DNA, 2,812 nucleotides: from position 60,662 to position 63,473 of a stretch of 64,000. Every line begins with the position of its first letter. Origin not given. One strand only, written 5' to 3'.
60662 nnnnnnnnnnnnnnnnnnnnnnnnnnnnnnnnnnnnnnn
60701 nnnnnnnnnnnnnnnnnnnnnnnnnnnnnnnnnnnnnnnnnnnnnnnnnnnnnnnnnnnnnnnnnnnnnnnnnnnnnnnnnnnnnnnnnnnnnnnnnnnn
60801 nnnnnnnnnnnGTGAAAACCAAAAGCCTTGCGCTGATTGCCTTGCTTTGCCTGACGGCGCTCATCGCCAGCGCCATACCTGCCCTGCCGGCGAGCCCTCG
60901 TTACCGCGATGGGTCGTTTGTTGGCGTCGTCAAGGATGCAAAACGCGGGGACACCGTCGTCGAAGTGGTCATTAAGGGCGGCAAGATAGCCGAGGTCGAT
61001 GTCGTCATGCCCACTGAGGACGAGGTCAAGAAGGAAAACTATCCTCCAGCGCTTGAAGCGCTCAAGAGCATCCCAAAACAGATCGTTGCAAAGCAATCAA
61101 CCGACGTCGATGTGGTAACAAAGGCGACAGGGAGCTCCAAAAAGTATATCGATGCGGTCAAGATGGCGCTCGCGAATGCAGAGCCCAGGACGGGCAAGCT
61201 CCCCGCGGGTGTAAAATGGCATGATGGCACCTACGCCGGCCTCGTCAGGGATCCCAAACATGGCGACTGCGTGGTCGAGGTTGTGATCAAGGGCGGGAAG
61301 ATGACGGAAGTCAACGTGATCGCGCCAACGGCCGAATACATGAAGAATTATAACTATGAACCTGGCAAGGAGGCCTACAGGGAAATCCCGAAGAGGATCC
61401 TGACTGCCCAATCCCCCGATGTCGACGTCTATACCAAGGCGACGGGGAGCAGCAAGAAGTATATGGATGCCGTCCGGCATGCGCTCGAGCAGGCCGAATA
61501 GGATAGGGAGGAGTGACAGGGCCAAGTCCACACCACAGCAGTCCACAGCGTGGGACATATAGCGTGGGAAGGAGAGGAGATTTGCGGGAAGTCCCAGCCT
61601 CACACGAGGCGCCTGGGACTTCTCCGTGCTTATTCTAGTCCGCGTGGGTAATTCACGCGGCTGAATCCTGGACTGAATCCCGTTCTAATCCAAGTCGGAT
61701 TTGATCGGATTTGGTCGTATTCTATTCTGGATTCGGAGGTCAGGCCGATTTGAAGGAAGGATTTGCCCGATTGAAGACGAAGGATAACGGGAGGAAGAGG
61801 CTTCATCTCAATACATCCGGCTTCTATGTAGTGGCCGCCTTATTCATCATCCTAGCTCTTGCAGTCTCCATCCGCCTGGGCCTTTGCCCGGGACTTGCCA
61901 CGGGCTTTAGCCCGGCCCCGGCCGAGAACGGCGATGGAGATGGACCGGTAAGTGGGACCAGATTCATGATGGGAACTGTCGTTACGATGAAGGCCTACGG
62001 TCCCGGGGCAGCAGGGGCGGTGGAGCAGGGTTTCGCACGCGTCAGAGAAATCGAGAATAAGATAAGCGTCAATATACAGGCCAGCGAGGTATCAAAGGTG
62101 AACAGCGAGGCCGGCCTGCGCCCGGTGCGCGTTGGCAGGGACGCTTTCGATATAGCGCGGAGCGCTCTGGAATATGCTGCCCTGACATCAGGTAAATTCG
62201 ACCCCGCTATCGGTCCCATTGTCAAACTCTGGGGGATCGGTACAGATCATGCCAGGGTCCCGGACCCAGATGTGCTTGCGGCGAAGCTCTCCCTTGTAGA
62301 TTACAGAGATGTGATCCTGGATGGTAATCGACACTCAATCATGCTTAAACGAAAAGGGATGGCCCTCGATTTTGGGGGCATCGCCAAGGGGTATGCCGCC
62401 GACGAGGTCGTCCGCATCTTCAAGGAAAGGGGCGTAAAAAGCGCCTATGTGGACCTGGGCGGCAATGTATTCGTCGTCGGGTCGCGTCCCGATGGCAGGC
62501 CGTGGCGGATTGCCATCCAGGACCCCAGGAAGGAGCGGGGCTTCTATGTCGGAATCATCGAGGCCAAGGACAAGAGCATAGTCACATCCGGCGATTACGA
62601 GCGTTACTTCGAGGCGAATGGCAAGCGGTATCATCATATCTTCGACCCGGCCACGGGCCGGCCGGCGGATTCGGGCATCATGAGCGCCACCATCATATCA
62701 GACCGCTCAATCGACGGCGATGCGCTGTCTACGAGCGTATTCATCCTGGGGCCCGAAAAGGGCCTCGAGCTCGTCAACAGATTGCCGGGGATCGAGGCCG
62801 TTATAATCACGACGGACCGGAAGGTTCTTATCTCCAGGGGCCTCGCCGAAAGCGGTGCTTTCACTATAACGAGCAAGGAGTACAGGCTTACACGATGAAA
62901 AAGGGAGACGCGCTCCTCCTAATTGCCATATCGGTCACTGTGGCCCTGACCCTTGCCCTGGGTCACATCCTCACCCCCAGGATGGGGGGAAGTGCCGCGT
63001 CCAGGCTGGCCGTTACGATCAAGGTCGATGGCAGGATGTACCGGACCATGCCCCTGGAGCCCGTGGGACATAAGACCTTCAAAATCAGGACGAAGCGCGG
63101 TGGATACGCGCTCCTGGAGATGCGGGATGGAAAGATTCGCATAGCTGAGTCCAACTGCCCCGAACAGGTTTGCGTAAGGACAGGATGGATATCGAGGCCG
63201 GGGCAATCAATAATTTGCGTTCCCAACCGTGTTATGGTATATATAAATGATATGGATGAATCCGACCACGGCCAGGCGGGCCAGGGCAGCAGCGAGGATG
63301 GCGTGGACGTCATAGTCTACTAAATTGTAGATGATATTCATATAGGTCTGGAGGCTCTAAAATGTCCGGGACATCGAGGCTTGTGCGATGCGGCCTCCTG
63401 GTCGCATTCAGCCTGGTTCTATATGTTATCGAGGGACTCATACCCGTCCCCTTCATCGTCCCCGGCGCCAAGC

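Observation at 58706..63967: Flavin-based extracytosolic electron-transfer-like locus: NDH-2::DoxX fusion, tandem-FMN_bind secreted protein, ApbE, NusG_II and Gx-transporter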

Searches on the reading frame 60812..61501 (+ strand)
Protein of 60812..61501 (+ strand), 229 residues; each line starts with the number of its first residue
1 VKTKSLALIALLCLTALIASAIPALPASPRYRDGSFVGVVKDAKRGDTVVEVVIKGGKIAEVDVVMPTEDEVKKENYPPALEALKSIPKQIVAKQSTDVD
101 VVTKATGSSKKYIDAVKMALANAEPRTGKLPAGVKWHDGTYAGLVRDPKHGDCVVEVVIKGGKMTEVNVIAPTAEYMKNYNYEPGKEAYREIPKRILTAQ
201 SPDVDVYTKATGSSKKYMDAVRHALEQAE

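Call 3: search_protein_families(library=pfam, proteins=[window:60812-61501:+], max_evalue=0.01)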
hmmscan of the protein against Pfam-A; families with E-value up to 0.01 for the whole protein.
window:60812-61501:+ (229 aa): 2 families
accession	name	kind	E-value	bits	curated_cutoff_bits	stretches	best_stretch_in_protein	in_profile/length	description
PF04205.19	FMN_bind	-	1.9e-16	60.9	22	2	46-120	4-76/77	FMN-binding domain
PF24857.1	THR4_C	-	0.0039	17.7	27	0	90-124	11-45/85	Threonine synthase, C-terminal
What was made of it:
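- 60812..61501 (+): PplA-like extracytosolic protein: N-terminal signal/anchor helix with no lipobox, and two FMN_bind domains. Predicted flavinylated threonines are T106 (61127-61129) and T211 (61442-61444), in the motifs DVVTKAT and DVYTKAT. Pfam, 2 stretches (call 3).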

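Call 4: search_protein_families(library=ncbifam, proteins=[window:60812-61501:+], max_evalue=0.01)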
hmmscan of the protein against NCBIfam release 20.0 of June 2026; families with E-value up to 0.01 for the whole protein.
window:60812-61501:+ (229 aa): 1 family
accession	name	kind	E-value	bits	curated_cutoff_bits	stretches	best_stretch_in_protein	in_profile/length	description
NF041941.1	lipo_FMN_PplA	exception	9.5e-07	28.3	325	1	39-169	81-214/302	extracellular electron transfer flavoprotein PplA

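Call 16: search_solved_structures(query=window:60812-61501:+, max_evalue=0.01, show_alignments=3)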
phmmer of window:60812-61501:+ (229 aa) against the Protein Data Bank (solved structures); distinct sequences matched with E-value up to 0.01: 2.
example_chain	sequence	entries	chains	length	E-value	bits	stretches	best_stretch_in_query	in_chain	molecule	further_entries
8p2b_A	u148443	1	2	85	0.00022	24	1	69-123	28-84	Clostridiaceae bacterium FMN4 domain 1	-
3o6u_A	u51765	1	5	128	0.0017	21.1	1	86-128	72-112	uncharacterized protein CPE2226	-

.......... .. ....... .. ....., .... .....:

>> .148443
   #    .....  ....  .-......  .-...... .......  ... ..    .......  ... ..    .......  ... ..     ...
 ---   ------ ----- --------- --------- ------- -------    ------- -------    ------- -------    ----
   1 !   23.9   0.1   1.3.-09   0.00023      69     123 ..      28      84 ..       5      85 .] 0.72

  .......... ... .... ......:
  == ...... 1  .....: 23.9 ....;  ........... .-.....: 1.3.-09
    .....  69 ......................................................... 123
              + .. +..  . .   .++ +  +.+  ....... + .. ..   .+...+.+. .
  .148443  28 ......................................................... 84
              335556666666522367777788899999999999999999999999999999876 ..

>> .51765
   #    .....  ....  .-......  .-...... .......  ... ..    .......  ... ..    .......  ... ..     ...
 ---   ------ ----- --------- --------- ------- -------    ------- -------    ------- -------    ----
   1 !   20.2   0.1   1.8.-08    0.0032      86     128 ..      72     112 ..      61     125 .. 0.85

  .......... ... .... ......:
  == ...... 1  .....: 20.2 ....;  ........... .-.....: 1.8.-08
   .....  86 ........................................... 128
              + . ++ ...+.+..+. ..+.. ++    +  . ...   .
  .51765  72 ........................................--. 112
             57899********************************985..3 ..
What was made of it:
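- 60812..61501 (+): Motif register from the 8p2b alignment (call 16).
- Closest known: Multi-flavinylated FMN_bind proteins. Same: 8p2b is the best solved-structure match (call 16).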

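Call 47: find_homologous_proteins(query=window:60812-61501:+, max_evalue=0.00001)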
Query window:60812-61501:+ (229 aa): 8 proteins with E <= 0.00001 among 3049 candidates.
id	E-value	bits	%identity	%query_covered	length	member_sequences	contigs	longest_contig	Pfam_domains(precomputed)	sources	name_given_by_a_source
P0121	5.1e-143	492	100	100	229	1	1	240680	PF04205.20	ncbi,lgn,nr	ncbi:MAG: FMN-binding protein [Firmicutes bacterium]|nr:FMN-binding protein [Bacillota bacterium]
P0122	1.1e-127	442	89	100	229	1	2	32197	PF04205.20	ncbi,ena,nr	ncbi:MAG TPA: FMN-binding protein [Firmicutes bacterium]|nr:FMN-binding protein [Bacillota bacterium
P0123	1.4e-94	334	69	100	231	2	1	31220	PF04205.20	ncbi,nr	ncbi:MAG TPA: FMN-binding protein [Firmicutes bacterium]|nr:FMN-binding protein [Bacillota bacterium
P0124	1.6e-87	310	65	99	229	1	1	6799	PF04205.20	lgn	-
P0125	5.7e-85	302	71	87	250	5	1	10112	PF04205.20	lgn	-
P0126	9.6e-27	112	33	88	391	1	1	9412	PF03544.20,PF04205.20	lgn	-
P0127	2.6e-16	78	33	98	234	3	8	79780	PF04205.20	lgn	-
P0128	6.4e-14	70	35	86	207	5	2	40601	PF04205.20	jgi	-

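Call 49: find_encoding_contigs(protein=P0121, flank=10000, max_places=3)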
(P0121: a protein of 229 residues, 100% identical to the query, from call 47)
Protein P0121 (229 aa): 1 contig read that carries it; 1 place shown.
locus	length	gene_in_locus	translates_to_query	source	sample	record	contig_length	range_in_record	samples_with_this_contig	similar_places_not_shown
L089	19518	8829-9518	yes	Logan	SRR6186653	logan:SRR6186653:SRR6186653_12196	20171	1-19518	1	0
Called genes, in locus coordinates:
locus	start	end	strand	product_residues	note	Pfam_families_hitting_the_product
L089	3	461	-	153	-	?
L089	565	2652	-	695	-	PF00009:GTP_EFTU, PF22042:EF-G_D2, PF03144:GTP_EFTU_D2, PF14492:EFG_III, PF16658:RF3_C (weak), PF03764:EFG_IV, PF00679:EFG_C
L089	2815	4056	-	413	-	-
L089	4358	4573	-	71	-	-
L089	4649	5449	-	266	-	PF03807:F420_oxidored, PF14748:P5CR_dimer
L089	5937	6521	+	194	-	PF02441:Flavoprotein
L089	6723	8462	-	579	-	PF00070:Pyr_redox (faint), PF07992:Pyr_redox_2, PF04173:DoxD, PF07681:DoxX (weak)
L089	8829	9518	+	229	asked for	PF04205:FMN_bind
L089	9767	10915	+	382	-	PF02424:ApbE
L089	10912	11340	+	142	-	PF07009:NusG_II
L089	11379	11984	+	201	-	PF12822:ECF_trnsprt (faint), PF07456:Hpre_diP_synt_I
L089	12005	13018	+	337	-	PF00348:polyprenyl_synt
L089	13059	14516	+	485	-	PF20695:UbiD_N, PF01977:UbiD, PF20696:UbiD_C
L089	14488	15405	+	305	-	PF01040:UbiA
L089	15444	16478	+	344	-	PF13379:NMT1_2, PF03180:Lipoprotein_9, PF09084:NMT1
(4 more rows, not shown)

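Call 61: find_related_loci(query=A2, collection=metagenome_contigs, flank=10000)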
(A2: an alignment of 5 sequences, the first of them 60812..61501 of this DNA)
Query A2 (229 aa) in metagenome_contigs; peptide patterns used: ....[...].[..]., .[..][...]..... (x = any residue, [..] = any of these).
292 stretches matched a pattern; 3 encode a relative of the query (tblastn E <= 1e-3); 3 distinct loci.
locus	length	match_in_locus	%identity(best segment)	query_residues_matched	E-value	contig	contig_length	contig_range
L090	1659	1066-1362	41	26-225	2e-13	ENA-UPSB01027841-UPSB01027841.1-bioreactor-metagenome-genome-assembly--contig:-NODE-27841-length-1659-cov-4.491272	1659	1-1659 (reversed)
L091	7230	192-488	38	26-225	5e-11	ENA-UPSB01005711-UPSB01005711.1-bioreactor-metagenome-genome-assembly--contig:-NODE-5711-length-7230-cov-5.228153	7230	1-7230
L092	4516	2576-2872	38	26-225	5e-11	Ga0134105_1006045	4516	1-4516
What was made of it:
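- Tried and rejected: It gave only three weak, short relatives (call 61), so no extra context.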

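Call 62: find_encoding_contigs(protein=P0125, flank=10000, max_places=1)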
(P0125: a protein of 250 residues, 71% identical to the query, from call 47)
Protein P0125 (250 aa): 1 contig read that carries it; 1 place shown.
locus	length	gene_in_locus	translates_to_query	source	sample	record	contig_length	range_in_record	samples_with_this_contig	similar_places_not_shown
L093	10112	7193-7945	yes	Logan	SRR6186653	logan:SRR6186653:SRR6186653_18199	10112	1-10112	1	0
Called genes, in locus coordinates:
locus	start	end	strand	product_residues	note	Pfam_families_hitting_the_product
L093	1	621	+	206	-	?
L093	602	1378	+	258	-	PF00005:ABC_tran, PF13304:AAA_21 (faint), PF12399:BCA_ABC_TP_C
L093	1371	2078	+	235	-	PF00005:ABC_tran, PF13304:AAA_21 (faint)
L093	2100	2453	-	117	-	PF09335:VTT_dom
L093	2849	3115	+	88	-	PF09723:Zn_ribbon_8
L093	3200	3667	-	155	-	PF04756:OST3_OST6 (faint), PF00578:AhpC-TSA (weak), PF00085:Thioredoxin, PF13098:Thioredoxin_2 (weak), PF13905:Thioredoxin_8 (faint)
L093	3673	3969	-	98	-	PF02583:Trns_repr_metal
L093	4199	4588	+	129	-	PF00269:SASP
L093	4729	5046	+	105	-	PF00269:SASP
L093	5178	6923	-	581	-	PF01266:DAO (faint), PF07992:Pyr_redox_2, PF00070:Pyr_redox (weak), PF04173:DoxD (weak), PF07681:DoxX (weak)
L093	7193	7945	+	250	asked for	PF04205:FMN_bind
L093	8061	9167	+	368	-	PF02424:ApbE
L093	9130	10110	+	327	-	PF00348:polyprenyl_synt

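Call 63: find_encoding_contigs(protein=P0124, flank=10000, max_places=1)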
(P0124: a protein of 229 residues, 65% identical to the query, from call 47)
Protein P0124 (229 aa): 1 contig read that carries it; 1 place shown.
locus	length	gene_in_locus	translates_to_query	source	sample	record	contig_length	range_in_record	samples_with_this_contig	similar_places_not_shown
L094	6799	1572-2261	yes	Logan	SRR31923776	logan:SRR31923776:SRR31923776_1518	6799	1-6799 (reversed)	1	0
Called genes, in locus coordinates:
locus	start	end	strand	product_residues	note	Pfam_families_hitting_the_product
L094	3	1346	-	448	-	?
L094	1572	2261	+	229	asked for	PF04205:FMN_bind (weak)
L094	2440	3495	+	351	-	PF02424:ApbE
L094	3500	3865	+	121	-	PF07009:NusG_II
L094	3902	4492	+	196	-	PF07456:Hpre_diP_synt_I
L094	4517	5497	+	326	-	PF00348:polyprenyl_synt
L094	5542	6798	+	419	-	?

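Call 83: search_protein_representatives(alignment_id=A2)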
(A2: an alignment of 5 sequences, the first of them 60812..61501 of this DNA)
Query: 5 sequences, 229 profile positions. Proteins with E-value up to 0.001 (for the whole library): 3576; up to 1e-10: 720; up to 1e-30: 61. The best 150 are listed.
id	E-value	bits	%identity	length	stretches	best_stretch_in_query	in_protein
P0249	8.7e-158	538.8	-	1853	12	32-229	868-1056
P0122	5.6e-130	447.8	-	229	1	3-229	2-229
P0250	2.0e-93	328.2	-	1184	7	28-228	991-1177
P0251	5.2e-74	264.7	-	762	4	27-229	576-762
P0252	4.9e-70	251.7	-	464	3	32-228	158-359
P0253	1.5e-55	204.3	-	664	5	32-228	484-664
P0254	1.1e-49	185.1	-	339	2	7-225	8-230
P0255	8.2e-49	182.3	-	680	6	32-226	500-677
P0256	1.6e-48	181.3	-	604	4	30-226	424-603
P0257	1.8e-47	177.9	-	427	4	6-226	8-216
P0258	3.0e-46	173.9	-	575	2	30-228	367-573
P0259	3.3e-45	170.5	-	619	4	46-225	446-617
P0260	6.1e-45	169.6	-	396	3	75-226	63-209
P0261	4.8e-44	166.7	-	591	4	35-227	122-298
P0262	1.0e-43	165.6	-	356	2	18-228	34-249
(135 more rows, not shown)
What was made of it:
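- Closest known: Multi-flavinylated FMN_bind proteins. Same: The profile of the PplA-like clade hits proteins with 4-12 such domains best (call 83).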

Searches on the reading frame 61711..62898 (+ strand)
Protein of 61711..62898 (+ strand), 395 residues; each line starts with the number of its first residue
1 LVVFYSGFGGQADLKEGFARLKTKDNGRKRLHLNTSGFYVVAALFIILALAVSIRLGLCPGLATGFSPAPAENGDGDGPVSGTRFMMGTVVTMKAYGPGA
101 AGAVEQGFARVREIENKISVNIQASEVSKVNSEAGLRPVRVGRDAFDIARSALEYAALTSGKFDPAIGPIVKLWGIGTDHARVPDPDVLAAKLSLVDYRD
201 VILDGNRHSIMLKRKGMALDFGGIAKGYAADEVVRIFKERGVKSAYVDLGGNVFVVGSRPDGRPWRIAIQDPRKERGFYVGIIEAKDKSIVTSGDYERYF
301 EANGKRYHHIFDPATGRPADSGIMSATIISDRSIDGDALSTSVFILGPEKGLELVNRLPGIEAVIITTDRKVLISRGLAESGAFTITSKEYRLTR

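Call 3: search_protein_families(library=pfam, proteins=[window:61711-62898:+], max_evalue=0.01)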
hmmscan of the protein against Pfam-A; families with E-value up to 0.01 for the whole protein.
window:61711-62898:+ (395 aa): 1 family
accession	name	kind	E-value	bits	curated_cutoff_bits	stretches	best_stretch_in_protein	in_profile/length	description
PF02424.20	ApbE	-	2.7e-94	316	25.6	1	87-365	1-266/266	ApbE family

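Call 4: search_protein_families(library=ncbifam, proteins=[window:61711-62898:+], max_evalue=0.01)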
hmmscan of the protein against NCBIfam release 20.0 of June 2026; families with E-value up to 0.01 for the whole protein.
window:61711-62898:+ (395 aa): 1 family
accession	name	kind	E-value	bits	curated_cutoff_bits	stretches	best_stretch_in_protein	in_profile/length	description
NF007774.0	PRK10461.1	equivalog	1.6e-45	155.5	498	1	109-367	67-328/351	FAD:protein FMN transferase ApbE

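Call 24: search_solved_structures(query=window:61711-62898:+, max_evalue=1e-10, show_alignments=0)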
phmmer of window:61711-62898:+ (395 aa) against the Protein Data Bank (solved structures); distinct sequences matched with E-value up to 1e-10: 13.
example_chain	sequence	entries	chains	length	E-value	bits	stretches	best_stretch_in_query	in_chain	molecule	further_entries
7esa_A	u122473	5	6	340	1.7e-84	287.3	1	77-393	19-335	FAD:protein FMN transferase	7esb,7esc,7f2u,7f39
4ifu_A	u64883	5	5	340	7.9e-65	222.5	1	84-380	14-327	FAD:protein FMN transferase | Thiamine biosynthesis lipoprotein ApbE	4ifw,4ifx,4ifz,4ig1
7mgt_A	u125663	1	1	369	1e-64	222.2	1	83-380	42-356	FAD:protein FMN transferase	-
4xdt_A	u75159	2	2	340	1e-63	218.9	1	84-380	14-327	FAD:protein FMN transferase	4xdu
4xdr_A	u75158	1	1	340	1e-63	218.8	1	84-380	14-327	FAD:protein FMN transferase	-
6nxi_A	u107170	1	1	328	1.3e-45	159.2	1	70-368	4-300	FAD:protein FMN transferase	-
1vrm_A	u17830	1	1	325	3e-45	158.1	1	109-365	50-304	hypothetical protein TM1553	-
5mgy_H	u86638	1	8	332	2.5e-44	155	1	87-369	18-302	FAD:protein FMN transferase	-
6nxj_A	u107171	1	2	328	3.4e-44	154.6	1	70-368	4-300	FAD:protein FMN transferase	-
4xgx_A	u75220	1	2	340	1.1e-42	149.7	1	116-369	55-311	FAD:protein FMN transferase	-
4xgw_A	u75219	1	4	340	1.9e-42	148.8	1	122-369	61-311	FAD:protein FMN transferase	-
2o18_A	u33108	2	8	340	6.9e-42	147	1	122-369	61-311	Thiamine biosynthesis lipoprotein apbE | FAD:protein FMN transferase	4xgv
3pnd_A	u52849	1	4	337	3.9e-41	144.5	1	124-364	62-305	Thiamine biosynthesis lipoprotein ApbE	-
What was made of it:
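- The ApbE is closest to Listeria FmnB among solved structures (call 24).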

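Call 25: search_solved_structures(query=window:61711-62898:+, max_evalue=1e-70, show_alignments=1)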
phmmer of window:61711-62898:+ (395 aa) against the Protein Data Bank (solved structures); distinct sequences matched with E-value up to 1e-70: 1.
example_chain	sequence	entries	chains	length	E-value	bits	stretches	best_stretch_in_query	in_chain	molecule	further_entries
7esa_A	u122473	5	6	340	1.7e-84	287.3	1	77-393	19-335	FAD:protein FMN transferase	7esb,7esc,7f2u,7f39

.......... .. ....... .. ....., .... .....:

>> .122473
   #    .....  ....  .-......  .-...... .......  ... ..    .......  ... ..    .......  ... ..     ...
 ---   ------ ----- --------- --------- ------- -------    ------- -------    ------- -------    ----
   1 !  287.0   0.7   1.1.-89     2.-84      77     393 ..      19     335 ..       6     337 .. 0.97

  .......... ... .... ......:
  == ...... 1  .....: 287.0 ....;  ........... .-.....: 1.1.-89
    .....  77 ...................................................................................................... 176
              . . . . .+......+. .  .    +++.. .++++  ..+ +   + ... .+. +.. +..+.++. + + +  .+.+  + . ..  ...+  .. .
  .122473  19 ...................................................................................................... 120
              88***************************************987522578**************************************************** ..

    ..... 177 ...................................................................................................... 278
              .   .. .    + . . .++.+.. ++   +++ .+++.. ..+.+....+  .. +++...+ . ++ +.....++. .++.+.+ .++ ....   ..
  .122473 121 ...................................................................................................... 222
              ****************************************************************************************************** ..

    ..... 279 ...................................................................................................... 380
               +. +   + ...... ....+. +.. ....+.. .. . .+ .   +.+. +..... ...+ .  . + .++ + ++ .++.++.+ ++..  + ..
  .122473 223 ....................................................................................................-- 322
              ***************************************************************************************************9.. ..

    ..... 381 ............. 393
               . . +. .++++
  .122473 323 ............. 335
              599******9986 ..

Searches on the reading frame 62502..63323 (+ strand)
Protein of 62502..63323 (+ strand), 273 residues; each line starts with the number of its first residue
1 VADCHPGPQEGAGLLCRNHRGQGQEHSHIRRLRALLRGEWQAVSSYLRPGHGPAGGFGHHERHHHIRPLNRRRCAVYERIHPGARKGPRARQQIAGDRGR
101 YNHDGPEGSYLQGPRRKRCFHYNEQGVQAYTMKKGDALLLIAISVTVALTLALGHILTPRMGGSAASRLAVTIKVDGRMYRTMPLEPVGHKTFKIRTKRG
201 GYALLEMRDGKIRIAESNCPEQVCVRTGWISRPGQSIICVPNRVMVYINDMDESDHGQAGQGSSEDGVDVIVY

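Call 3: search_protein_families(library=pfam, proteins=[window:62502-63323:+], max_evalue=0.01)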
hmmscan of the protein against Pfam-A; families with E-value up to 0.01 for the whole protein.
window:62502-63323:+ (273 aa): 1 family
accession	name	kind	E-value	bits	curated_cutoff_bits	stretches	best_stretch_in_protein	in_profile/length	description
PF07009.16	NusG_II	-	4.7e-28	97.9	29.6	1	150-250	5-105/107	NusG domain II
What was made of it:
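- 62895..63323 (+): EetA homologue: one N-terminal TM helix plus a NusG_II domain. Its start overlaps the ApbE stop by 4 bases. PF07009 97.9 bits (call 3).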

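Call 4: search_protein_families(library=ncbifam, proteins=[window:62502-63323:+], max_evalue=0.01)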
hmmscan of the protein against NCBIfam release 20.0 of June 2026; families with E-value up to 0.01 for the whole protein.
window:62502-63323:+ (273 aa): 0 families
